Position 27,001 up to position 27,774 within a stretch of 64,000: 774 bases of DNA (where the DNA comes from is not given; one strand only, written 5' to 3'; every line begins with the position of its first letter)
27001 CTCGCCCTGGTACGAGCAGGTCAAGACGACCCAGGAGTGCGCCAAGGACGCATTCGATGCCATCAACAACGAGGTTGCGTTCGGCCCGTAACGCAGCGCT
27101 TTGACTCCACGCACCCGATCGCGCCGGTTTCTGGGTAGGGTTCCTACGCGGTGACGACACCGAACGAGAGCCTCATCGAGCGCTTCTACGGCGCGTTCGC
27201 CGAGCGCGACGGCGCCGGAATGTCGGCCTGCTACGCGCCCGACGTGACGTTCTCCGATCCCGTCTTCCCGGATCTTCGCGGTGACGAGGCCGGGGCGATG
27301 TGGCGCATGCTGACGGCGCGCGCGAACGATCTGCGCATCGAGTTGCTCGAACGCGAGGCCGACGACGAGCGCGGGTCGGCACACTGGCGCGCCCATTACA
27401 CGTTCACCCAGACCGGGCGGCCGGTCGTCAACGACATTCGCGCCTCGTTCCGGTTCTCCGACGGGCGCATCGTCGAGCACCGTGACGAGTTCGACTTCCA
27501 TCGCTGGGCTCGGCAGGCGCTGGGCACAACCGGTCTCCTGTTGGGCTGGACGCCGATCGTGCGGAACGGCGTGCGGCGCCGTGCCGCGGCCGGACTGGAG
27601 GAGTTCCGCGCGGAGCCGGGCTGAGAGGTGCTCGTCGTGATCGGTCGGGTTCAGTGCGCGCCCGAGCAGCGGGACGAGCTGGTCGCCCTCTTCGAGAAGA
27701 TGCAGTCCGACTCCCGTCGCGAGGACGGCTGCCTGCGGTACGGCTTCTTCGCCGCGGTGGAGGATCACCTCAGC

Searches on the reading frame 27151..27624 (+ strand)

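Call 43: search_protein_families(library=pfam, proteins=[window:27151-27624:+], max_evalue=0.1)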
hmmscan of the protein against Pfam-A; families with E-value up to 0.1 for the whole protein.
window:27151-27624:+ (157 aa): 4 families
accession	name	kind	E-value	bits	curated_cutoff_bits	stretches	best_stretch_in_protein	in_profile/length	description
PF12680.13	SnoaL_2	-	3.3e-21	76.2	27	1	9-110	1-102/102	SnoaL-like domain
PF07366.18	SnoaL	-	3.8e-07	30.4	28.4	1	9-122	3-125/126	SnoaL-like polyketide cyclase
PF13474.12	SnoaL_3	-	1.8e-05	25.5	22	1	7-99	3-99/121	SnoaL-like domain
PF14534.12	DUF4440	-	0.0012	19.8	25.2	1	7-99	3-95/107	Domain of unknown function (DUF4440)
